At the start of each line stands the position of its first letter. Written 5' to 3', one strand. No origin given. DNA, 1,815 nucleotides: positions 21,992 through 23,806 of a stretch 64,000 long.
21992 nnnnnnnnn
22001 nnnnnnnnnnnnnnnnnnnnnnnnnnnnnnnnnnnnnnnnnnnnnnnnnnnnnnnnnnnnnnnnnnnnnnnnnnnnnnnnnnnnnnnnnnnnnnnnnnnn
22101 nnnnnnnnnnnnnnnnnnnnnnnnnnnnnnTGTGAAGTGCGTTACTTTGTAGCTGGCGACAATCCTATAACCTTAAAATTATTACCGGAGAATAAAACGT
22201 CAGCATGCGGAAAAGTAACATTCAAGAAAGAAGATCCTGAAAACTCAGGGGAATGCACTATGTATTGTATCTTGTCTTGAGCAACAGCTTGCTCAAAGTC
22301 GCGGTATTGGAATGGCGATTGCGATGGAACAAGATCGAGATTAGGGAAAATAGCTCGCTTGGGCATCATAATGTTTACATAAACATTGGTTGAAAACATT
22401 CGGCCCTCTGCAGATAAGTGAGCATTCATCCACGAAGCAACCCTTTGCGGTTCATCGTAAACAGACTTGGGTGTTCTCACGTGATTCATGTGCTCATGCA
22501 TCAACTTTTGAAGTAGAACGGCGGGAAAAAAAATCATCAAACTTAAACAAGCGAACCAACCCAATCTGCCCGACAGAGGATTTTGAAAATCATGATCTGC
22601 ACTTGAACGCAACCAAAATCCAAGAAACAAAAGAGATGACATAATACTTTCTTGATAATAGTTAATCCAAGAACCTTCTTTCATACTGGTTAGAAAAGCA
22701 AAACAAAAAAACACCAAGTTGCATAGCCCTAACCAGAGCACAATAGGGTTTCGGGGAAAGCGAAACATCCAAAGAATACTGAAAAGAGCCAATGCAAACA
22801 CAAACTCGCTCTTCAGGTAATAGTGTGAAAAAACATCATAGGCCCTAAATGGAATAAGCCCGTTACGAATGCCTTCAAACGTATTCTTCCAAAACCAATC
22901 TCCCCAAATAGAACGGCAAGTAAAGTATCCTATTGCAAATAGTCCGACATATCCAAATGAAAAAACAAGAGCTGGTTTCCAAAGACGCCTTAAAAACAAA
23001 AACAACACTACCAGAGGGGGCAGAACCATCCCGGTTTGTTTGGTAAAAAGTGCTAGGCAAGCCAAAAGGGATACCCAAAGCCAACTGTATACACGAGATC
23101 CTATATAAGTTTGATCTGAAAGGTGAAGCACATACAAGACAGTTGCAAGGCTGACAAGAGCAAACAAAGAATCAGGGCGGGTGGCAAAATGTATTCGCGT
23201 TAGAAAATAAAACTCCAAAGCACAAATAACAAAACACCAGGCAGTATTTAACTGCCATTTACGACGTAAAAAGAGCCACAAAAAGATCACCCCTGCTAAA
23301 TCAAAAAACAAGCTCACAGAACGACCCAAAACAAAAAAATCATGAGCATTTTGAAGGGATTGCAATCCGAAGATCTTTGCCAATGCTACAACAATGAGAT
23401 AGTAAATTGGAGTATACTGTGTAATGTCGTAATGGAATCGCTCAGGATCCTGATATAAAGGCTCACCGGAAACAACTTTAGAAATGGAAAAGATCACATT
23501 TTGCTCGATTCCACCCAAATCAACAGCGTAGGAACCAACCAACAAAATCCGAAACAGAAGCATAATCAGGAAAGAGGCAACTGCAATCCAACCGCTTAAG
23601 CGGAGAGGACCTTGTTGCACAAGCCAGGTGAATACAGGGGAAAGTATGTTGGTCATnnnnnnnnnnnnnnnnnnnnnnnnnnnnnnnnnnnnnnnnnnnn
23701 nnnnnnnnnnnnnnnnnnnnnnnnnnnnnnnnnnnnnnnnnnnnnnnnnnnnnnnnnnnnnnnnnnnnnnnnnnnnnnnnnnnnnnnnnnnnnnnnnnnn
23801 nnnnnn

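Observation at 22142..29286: Seven-gene translationally coupled operon: secreted TPR protein, TPR/TolB/OmpA protein, GT11 fucosyltransferase, GT2, SAM methyltransferase, ~12-TM GT-C-like membrane protein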

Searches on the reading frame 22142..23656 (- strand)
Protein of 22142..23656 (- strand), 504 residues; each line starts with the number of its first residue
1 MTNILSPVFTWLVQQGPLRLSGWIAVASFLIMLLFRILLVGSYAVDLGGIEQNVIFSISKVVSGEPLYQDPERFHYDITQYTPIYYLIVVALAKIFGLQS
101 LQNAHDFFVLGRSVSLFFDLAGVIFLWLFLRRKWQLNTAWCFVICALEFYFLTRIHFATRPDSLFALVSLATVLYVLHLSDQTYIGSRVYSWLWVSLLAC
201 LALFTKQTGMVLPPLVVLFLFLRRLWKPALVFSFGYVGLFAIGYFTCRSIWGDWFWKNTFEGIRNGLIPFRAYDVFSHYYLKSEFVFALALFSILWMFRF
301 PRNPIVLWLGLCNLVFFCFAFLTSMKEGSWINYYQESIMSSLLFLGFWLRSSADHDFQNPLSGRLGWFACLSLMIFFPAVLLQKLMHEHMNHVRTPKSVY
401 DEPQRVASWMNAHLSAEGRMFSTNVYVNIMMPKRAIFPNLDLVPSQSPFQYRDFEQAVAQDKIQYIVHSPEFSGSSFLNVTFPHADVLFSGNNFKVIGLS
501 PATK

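Call 4: search_protein_families(library=pfam, proteins=[window:22142-23656:-], max_evalue=0.01)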
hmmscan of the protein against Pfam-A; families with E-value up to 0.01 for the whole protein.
window:22142-23656:- (504 aa): 2 families
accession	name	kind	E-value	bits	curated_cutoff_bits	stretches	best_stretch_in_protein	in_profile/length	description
PF01757.29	Acyl_transf_3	-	0.00045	19.8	31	1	222-382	76-230/326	Acyltransferase domain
PF13231.12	PMT_2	-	0.0019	18.9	26.1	1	113-241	26-148/160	Dolichyl-phosphate-mannose-protein mannosyltransferase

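Call 5: search_protein_families(library=ncbifam, proteins=[window:22142-23656:-], max_evalue=0.01)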
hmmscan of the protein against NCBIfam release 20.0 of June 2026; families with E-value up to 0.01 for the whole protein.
window:22142-23656:- (504 aa): 0 families

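Call 10: find_homologous_proteins(query=window:22142-23656:-)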
Query window:22142-23656:- (504 aa): 8 proteins with E <= 0.001 among 8000 candidates.
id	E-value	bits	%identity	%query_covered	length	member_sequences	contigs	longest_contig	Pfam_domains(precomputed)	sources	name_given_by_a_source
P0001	0.0e+0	1152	100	100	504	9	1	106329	-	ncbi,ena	-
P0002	7.0e-83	297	34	95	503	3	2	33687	-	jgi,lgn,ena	-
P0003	1.5e-78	283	33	96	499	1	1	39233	-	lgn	-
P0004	8.1e-76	274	33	95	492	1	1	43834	-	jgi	jgi:hypothetical protein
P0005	5.2e-31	126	27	87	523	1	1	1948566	-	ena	-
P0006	1.8e-27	114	25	95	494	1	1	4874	-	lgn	-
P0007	1.2e-23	102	26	86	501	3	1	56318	-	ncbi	-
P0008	3.2e-9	54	26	81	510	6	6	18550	-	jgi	jgi:hypothetical protein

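Call 14: search_solved_structures(query=A1, max_evalue=10, show_alignments=2)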
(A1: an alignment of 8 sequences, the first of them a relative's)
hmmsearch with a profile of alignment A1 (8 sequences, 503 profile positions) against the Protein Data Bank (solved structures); distinct sequences matched with E-value up to 10: 0.

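Call 15: find_encoding_contigs(protein=P0001, flank=10000, max_places=3)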
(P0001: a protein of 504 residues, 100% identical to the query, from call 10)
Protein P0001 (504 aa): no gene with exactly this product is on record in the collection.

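Call 16: find_encoding_contigs(protein=P0002, flank=10000, max_places=3)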
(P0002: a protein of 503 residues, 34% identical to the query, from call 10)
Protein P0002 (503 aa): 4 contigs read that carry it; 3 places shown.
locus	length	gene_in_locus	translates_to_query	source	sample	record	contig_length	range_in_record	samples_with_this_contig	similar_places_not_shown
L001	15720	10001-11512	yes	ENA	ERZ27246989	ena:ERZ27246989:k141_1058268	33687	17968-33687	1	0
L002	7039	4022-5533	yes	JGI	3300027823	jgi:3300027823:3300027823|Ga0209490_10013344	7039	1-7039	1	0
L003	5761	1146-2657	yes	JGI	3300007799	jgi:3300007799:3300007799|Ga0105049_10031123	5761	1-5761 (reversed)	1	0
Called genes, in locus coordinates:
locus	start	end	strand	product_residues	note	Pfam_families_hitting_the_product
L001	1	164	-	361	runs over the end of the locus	PF01479:S4, PF00849:PseudoU_synth_2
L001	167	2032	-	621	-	PF18962:Por_Secre_tail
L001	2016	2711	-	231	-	PF03793:PASTA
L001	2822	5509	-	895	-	PF01820:Dala_Dala_lig_N, PF07478:Dala_Dala_lig_C, PF13535:ATP-grasp_4 (faint), PF07478:Dala_Dala_lig_C, PF01820:Dala_Dala_lig_N, PF07478:Dala_Dala_lig_C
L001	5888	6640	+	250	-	PF13505:OMP_b-brl (weak), PF13568:OMP_b-brl_2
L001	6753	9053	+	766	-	PF22896:OB_RNR_1st (faint), PF08206:OB_RNB, PF17849:OB_Dis3, PF17876:CSD2, PF00773:RNB, PF00575:S1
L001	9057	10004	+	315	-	PF00535:Glycos_transf_2, PF10111:Glyco_tranf_2_2 (weak)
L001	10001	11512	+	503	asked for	-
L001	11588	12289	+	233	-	PF13489:Methyltransf_23, PF08241:Methyltransf_11, PF08242:Methyltransf_12, PF13649:Methyltransf_25 (weak)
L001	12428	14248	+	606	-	PF01541:GIY-YIG, PF27096:UvrC_M, PF22920:UvrC_RNaseH, PF08459:UvrC_RNaseH_dom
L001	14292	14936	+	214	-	PF01596:Methyltransf_3, PF01135:PCMT (weak), PF13649:Methyltransf_25 (weak), PF13578:Methyltransf_24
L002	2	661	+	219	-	?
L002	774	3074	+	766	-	PF22896:OB_RNR_1st (faint), PF08206:OB_RNB, PF17849:OB_Dis3, PF17876:CSD2, PF00773:RNB, PF00575:S1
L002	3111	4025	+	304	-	PF00535:Glycos_transf_2, PF10111:Glyco_tranf_2_2 (weak)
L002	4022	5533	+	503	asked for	-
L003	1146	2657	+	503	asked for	-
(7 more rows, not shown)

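Call 17: find_encoding_contigs(protein=P0003, flank=10000, max_places=2)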
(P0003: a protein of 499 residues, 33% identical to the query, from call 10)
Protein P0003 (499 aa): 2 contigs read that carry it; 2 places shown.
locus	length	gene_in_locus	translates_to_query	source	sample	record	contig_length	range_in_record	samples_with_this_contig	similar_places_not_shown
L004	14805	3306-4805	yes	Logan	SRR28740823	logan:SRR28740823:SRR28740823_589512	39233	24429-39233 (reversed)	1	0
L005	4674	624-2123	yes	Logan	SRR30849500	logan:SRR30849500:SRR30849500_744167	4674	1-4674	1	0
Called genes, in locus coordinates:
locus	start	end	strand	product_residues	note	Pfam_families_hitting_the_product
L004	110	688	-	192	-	PF27456:NudK_N (weak), PF00293:NUDIX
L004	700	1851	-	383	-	PF00535:Glycos_transf_2, PF13641:Glyco_tranf_2_3, PF13506:Glyco_transf_21 (weak), PF13632:Glyco_trans_2_3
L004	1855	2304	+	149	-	PF02075:RuvC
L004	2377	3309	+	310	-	PF00535:Glycos_transf_2, PF10111:Glyco_tranf_2_2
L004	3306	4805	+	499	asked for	-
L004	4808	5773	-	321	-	PF01075:Glyco_transf_9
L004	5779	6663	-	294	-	PF00005:ABC_tran, PF13304:AAA_21 (weak), PF13732:DrrA1-3_C (weak)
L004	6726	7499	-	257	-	PF07819:PGAP1 (faint), PF12146:Hydrolase_4, PF00561:Abhydrolase_1, PF00975:Thioesterase, PF12697:Abhydrolase_6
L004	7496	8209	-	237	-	PF03740:PdxJ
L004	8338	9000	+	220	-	PF00571:CBS (faint)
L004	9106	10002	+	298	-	PF01513:NAD_kinase, PF20143:NAD_kinase_C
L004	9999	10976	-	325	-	PF10017:Methyltransf_33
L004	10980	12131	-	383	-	PF12867:DinB_2, PF03781:FGE-sulfatase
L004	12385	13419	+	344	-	PF17773:UPF0176_N, PF00581:Rhodanese, PF12368:Rhodanese_C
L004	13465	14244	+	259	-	PF00378:ECH_1, PF16113:ECH_2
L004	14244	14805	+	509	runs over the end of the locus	PF01943:Polysacc_synt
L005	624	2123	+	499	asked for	-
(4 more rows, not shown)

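Call 18: find_encoding_contigs(protein=P0004, flank=10000, max_places=2)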
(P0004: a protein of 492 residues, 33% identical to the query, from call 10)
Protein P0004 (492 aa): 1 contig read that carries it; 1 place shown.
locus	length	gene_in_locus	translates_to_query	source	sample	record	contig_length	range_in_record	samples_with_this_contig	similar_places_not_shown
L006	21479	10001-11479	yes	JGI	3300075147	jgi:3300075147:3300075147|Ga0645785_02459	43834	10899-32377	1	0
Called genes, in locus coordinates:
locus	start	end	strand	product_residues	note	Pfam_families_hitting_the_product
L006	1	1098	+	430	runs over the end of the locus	PF01555:N6_N4_Mtase (weak), PF01170:UPF0020 (faint)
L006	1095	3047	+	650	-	PF07728:AAA_5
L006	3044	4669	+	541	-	PF09563:RE_LlaJI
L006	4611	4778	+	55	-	-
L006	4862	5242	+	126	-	PF00589:Phage_integrase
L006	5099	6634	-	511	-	PF13007:LZ_Tnp_IS66, PF13005:zf-IS66 (weak), PF03050:DDE_Tnp_IS66, PF13817:DDE_Tnp_IS66_C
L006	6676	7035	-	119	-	PF05717:TnpB_IS66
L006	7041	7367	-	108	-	-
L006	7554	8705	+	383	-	PF14319:Zn_Tnp_IS91, PF04986:Y2_Tnp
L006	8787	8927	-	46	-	-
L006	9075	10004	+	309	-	PF00535:Glycos_transf_2, PF10111:Glyco_tranf_2_2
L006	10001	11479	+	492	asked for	-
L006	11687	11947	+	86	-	PF00589:Phage_integrase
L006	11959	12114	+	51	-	-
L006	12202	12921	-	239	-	PF01695:IstB_IS21, PF00308:Bac_DnaA (weak)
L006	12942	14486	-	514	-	PF13384:HTH_23 (weak), PF13518:HTH_28 (faint), PF00665:rve, PF22483:Mu-transpos_C_2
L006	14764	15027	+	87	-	PF05717:TnpB_IS66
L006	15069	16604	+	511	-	PF13007:LZ_Tnp_IS66, PF13005:zf-IS66 (weak), PF03050:DDE_Tnp_IS66, PF13817:DDE_Tnp_IS66_C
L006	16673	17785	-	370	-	PF01384:PHO4 (faint)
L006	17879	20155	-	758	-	PF03176:MMPL, PF00873:ACR_tran (faint), PF12349:Sterol-sensing (weak), PF03176:MMPL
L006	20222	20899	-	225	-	PF00588:SpoU_methylase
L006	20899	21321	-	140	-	PF00334:NDK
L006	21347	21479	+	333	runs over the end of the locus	PF01368:DHH, PF02272:DHHA1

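Call 19: find_encoding_contigs(protein=P0005, flank=10000, max_places=2)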
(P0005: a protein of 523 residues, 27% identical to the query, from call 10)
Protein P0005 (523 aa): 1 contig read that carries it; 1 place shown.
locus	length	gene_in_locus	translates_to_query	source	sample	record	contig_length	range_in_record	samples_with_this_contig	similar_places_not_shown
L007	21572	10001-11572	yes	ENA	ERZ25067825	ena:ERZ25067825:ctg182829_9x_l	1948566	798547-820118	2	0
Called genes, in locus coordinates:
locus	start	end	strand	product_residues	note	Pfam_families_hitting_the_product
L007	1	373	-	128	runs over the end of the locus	-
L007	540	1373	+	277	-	PF02749:QRPTase_N, PF01729:QRPTase_C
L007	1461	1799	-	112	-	-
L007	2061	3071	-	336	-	PF02779:Transket_pyr, PF02780:Transketolase_C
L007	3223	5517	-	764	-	PF21544:PorZ_N_b_propeller, PF07494:Reg_prop (faint)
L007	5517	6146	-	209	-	PF00265:TK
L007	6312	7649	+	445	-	-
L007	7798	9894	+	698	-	-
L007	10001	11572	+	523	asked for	-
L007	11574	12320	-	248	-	PF00005:ABC_tran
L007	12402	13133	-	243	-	PF02405:MlaE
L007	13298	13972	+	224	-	PF00106:adh_short, PF08659:KR (weak), PF13561:adh_short_C2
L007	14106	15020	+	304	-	PF00480:ROK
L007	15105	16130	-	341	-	PF01565:FAD_binding_4, PF02873:MurB_C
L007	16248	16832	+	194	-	-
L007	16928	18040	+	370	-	PF01370:Epimerase, PF04321:RmlD_sub_bind, PF16363:GDP_Man_Dehyd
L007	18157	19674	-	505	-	PF00089:Trypsin, PF10459:Peptidase_S46 (faint), PF12812:PDZ_1 (faint), PF13365:Trypsin_2, PF00595:PDZ, PF13180:PDZ_2, PF17820:PDZ_6 (weak)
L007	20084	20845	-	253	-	PF14622:Ribonucleas_3_3, PF22935:RM44_endonuclase, PF00636:Ribonuclease_3, PF00035:dsrm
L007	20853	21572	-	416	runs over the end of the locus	PF00109:ketoacyl-synt, PF02801:Ketoacyl-synt_C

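Call 20: find_encoding_contigs(protein=P0007, flank=10000, max_places=2)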
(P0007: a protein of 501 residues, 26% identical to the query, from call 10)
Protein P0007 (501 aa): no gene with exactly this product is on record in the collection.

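Call 21: predict_structure(alignment_id=A1)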
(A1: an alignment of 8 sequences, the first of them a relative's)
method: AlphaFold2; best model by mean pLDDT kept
length: 504 residues; sequences in the alignment: 8
mean_pLDDT: 81.9   pTM: 0.85
mean pLDDT of the five models: 81.9, 80.1, 79.4, 78.6, 78.6
residues with pLDDT >= 90: 199; 70-90: 203; 50-70: 92; < 50: 10
segments of 3 or more residues with pLDDT < 50: 355-357
pLDDT, mean of each block of 10 residues (from residue 1): 56 69 85 90 78 88 91 79 89 95 92 93 95 89 89 73 90 93 68 95 90 95 92 96 94 89 72 73 77 91 92 92 74 80 90 57 54 62 74 85 91 89 88 84 62 80 83 58 69 77 53
secondary structure, 60 per line:
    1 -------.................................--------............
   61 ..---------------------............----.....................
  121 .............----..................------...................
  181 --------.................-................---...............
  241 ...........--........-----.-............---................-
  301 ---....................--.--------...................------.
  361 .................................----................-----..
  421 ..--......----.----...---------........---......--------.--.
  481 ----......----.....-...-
elements in order: H8-40 H49-62 H84-95 H100-133 H138-155 H162-180 H189-205 H207-222 H226-251 H254-261 H269-280 H284-299 H304-323 H335-353 H360-393 H398-413 E419-422 H425-430 H452-459 E463-468 E485-490 E495-499

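Call 23: search_protein_representatives(alignment_id=A1)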
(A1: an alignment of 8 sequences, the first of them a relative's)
Query: 8 sequences, 503 profile positions. Proteins with E-value up to 0.001 (for the whole library): 2671; up to 1e-10: 995; up to 1e-30: 496. The best 150 are listed.
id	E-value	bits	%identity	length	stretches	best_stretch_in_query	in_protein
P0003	2.2e-196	670.1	-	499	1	5-502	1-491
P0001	1.9e-194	663.7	-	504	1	1-499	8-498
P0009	1.2e-152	525.9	-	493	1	1-500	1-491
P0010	2.3e-139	482.0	-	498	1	17-502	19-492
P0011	3.3e-137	474.9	-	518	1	6-500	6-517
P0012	9.9e-137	473.3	-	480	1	16-500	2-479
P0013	2.4e-133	462.1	-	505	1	6-501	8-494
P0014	2.6e-132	458.7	-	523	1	2-501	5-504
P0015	1.2e-129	449.9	-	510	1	6-490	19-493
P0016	1.3e-128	446.5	-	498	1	13-500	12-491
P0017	2.4e-120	419.2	-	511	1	4-502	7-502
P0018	3.6e-120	418.7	-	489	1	16-490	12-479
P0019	3.2e-117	408.9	-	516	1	11-500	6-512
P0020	1.3e-115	403.6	-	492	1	16-500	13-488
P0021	1.0e-111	390.7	-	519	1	25-501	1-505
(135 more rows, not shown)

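Call 24: fold_search(model_id=the predicted structure, library=pdb)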
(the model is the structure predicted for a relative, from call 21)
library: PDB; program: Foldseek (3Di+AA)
matches with E <= 10: 151; with E <= 0.001: 16
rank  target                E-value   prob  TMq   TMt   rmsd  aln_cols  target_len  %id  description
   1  5f15                  2.0e-06  1.00  0.60  0.56  12.4       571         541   12  Crystal Structure of ArnT from Cupriavidus metallidurans bound to Undecaprenyl phosphate (released 2016-02-17)
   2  3waj                  7.4e-06  1.00  0.53  0.36  12.6       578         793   12  Crystal structure of the Archaeoglobus fulgidus oligosaccharyltransferase (O29867_ARCFU) complex with Zn and sulfate (released 2013-10-30)
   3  3wak                  2.3e-05  1.00  0.53  0.34   9.5       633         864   11  Crystal structure of the Archaeoglobus fulgidus oligosaccharyltransferase (O29867_ARCFU) in the apo form (released 2013-10-30)
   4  7zlg_A                4.2e-05  1.00  0.38  0.32  12.9       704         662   12  Cryo-EM structure of C-mannosyltransferase CeDPY19, in complex with acceptor peptide and bound to CMT2-Fab and anti-Fa (released 2023-01-11)
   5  8if8_C                4.4e-05  1.00  0.48  0.42  13.2       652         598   12  Arabinosyltransferase AftA (released 2023-05-31)
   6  7oci_F                4.8e-05  1.00  0.50  0.41  12.0       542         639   10  Cryo-EM structure of yeast Ost6p containing oligosaccharyltransferase complex (released 2022-02-16)
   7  8agc_A                6.7e-05  1.00  0.56  0.43  10.8       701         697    9  Structure of yeast oligosaccharylransferase complex with lipid-linked oligosaccharide and non-acceptor peptide bound (released 2022-12-07)
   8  6ezn_F                9.5e-05  1.00  0.50  0.41  11.0       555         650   10  Cryo-EM structure of the yeast oligosaccharyltransferase (OST) complex (released 2018-01-17)
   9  8age_A                1.1e-04  1.00  0.48  0.40  11.3       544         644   11  Structure of yeast oligosaccharylransferase complex with acceptor peptide bound (released 2022-12-07)
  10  6c26_A                1.4e-04  1.00  0.50  0.41  12.8       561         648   11  The Cryo-EM structure of a eukaryotic oligosaccharyl transferase complex (released 2018-01-31)
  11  6ftg_5                1.5e-04  1.00  0.48  0.39  13.1       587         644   11  Subtomogram average of OST-containing ribosome-translocon complexes from canine rough microsomal membranes (released 2018-03-21)
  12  7zlh_A                1.7e-04  1.00  0.38  0.32  13.1       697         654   10  Cryo-EM structure of C-mannosyltransferase CeDPY19, in apo state, bound to CMT2-Fab and anti-Fab nanobody (released 2023-01-11)
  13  7zli_A                1.8e-04  1.00  0.50  0.40  10.3       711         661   10  Cryo-EM structure of C-mannosyltransferase CeDPY19, in complex with Dol25-P-Man and bound to CMT2-Fab and anti-Fab nan (released 2023-01-11)
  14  8agb_A                2.2e-04  1.00  0.50  0.41  12.3       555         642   11  Structure of yeast oligosaccharylransferase complex with lipid-linked oligosaccharide bound (released 2022-12-07)
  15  6s7o_A                6.4e-04  1.00  0.49  0.40  11.1       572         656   10  Cryo-EM structure of human oligosaccharyltransferase complex OST-A (released 2019-12-18)
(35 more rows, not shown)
